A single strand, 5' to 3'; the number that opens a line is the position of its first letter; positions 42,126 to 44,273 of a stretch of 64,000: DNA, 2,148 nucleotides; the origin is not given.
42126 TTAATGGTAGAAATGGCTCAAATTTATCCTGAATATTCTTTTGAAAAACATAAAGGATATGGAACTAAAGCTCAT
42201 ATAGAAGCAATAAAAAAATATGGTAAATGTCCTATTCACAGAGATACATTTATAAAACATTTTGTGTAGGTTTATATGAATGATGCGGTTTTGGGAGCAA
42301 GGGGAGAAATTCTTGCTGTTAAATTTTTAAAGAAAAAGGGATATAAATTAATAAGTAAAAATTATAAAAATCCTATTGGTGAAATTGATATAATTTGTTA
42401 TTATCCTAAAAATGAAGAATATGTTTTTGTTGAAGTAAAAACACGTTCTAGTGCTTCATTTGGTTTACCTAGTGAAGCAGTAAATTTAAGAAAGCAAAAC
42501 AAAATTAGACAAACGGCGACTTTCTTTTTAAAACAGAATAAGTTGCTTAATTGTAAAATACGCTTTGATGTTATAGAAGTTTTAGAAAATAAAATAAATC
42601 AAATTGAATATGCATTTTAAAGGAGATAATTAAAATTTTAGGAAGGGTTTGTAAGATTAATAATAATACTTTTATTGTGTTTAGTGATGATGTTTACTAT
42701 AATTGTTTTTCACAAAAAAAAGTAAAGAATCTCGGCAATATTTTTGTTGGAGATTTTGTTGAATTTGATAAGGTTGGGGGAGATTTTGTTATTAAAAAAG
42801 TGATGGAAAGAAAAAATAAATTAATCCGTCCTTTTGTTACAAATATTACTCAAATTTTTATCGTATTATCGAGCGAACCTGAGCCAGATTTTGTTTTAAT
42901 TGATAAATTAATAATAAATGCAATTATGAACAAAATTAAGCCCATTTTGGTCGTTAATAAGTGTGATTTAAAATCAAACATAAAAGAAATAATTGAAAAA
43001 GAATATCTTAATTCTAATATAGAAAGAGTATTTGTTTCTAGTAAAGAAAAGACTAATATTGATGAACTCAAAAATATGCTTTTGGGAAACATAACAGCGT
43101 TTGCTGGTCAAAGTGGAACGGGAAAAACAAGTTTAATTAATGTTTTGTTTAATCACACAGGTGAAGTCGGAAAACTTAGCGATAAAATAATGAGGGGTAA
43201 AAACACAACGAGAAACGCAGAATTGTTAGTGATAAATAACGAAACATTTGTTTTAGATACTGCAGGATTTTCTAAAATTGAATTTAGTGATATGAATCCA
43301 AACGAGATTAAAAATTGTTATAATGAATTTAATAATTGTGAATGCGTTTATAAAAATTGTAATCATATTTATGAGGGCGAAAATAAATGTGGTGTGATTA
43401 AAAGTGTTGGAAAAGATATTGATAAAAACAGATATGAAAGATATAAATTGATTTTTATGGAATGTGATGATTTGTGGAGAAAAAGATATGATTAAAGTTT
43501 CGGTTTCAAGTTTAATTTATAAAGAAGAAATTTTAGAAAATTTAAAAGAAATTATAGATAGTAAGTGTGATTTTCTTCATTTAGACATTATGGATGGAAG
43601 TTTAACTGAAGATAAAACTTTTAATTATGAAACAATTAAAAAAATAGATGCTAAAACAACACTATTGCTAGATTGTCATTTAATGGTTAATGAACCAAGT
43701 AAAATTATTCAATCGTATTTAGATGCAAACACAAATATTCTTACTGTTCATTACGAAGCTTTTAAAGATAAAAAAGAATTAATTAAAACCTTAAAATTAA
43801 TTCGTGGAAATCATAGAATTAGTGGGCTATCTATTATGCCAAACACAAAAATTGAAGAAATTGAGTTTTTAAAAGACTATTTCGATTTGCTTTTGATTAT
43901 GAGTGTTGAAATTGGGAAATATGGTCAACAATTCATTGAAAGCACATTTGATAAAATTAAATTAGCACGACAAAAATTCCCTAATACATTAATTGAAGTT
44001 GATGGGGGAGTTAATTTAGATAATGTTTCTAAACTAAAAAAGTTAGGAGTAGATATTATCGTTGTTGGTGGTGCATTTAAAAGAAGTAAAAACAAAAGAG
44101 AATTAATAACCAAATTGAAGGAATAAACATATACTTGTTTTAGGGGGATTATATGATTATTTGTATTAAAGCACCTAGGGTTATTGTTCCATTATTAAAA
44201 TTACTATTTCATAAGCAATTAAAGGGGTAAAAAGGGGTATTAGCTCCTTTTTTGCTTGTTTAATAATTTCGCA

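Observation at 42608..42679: rsgA appears to initiate at a non-canonical AUU codon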

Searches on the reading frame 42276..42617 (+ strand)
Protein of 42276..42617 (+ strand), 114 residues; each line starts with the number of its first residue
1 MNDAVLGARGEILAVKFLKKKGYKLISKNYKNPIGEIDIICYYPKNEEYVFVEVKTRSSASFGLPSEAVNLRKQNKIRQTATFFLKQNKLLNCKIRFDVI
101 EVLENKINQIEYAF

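Call 6: search_protein_families(library=pfam, proteins=[window:42276-42617:+])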
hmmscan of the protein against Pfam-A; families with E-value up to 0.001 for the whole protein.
window:42276-42617:+ (114 aa): 3 families
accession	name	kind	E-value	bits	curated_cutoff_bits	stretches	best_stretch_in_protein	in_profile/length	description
PF02021.23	UPF0102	-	6.5e-28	97.4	23.6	1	10-102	1-80/80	Uncharacterised protein family UPF0102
PF01939.22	NucS_C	-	1.9e-06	28.3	24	1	18-58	15-54/124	Endonuclease NucS C-terminal domain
PF08378.17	NERD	-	2.2e-06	28.6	22.1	1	7-80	2-84/111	Nuclease-related domain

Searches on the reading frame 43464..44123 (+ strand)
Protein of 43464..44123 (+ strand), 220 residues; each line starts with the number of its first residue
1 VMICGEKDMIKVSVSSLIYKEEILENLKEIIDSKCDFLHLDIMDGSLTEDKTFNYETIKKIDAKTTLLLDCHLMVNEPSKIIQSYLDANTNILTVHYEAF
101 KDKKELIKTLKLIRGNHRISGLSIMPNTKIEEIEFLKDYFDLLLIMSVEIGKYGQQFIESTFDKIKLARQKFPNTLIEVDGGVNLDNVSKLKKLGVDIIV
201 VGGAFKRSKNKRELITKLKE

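Call 6: search_protein_families(library=pfam, proteins=[window:43464-44123:+])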
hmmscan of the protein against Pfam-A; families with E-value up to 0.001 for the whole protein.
window:43464-44123:+ (220 aa): 2 families
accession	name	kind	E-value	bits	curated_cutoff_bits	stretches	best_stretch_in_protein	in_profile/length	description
PF00834.25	Ribul_P_3_epim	-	2.1e-46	158.3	21.1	1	22-205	13-197/198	Ribulose-phosphate 3 epimerase family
PF01729.25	QRPTase_C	-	1.2e-06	28.8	23.1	1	165-208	118-161/169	Quinolinate phosphoribosyl transferase, C-terminal domain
